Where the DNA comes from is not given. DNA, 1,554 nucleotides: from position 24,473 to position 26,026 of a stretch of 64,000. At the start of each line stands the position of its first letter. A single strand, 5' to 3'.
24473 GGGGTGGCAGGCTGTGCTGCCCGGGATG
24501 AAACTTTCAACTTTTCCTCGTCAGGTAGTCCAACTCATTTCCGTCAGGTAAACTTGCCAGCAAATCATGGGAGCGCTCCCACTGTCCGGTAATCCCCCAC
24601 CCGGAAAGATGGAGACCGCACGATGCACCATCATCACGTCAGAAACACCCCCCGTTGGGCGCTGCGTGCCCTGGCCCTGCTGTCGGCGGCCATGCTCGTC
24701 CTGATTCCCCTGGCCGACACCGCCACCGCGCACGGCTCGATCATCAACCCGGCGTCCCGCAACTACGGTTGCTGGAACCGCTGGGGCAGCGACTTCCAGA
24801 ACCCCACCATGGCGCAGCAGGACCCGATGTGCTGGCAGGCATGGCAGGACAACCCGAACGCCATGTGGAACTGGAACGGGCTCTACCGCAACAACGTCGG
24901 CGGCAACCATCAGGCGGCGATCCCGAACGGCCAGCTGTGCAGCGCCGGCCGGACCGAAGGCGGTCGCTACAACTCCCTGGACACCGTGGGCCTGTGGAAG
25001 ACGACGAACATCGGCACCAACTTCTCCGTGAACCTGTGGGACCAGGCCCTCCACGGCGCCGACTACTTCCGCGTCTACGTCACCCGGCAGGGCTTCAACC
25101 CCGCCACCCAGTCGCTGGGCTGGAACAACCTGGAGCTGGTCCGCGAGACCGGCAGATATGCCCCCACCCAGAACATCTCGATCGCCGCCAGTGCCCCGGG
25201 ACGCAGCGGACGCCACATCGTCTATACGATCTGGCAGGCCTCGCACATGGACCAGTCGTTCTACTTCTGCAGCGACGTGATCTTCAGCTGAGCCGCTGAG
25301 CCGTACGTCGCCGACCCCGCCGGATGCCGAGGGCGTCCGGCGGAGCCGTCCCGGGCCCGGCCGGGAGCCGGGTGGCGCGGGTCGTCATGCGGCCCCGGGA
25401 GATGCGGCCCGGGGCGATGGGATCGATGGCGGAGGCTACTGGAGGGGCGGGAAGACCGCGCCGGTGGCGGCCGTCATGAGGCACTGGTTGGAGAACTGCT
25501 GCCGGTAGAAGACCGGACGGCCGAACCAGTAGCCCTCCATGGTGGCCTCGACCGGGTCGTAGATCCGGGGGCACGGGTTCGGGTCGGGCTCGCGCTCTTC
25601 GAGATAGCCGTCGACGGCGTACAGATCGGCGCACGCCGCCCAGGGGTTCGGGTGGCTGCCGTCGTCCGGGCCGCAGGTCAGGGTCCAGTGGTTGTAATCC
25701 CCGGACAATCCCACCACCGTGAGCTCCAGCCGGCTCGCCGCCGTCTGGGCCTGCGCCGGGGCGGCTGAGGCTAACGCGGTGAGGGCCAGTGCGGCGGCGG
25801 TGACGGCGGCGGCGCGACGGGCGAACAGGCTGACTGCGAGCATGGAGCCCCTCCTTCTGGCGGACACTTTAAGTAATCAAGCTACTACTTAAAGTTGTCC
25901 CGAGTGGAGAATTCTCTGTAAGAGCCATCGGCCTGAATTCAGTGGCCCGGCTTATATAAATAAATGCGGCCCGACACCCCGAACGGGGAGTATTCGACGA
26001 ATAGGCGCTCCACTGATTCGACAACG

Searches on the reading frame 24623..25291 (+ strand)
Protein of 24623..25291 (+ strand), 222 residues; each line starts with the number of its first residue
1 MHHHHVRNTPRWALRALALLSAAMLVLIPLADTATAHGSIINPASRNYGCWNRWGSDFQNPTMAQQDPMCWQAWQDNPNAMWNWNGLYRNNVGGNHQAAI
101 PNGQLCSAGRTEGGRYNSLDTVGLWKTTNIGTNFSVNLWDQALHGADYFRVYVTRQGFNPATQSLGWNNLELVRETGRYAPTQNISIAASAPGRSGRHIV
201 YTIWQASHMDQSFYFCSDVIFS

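Call 56: search_protein_families(library=pfam, proteins=[window:24623-25291:+], max_evalue=0.0001)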
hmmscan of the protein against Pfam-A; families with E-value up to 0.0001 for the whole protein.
window:24623-25291:+ (222 aa): 1 family
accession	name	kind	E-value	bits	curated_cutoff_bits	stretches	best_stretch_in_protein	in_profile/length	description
PF03067.21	LPMO_10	-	1.3e-47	163.2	23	1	37-219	1-183/183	Lytic polysaccharide mono-oxygenase, cellulose-degrading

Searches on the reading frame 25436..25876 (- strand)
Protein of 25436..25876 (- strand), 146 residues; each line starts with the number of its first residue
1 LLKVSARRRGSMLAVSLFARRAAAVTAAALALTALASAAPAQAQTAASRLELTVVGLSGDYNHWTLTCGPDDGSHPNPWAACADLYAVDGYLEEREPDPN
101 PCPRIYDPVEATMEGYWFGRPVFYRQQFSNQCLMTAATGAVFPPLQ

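Call 56: search_protein_families(library=pfam, proteins=[window:25436-25876:-], max_evalue=0.0001)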
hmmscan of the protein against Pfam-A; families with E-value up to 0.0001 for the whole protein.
window:25436-25876:- (146 aa): 1 family
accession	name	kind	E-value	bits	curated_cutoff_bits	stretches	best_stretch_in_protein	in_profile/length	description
PF00720.22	SSI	-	1.6e-19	70.1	23.9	1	47-130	2-92/92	Subtilisin inhibitor-like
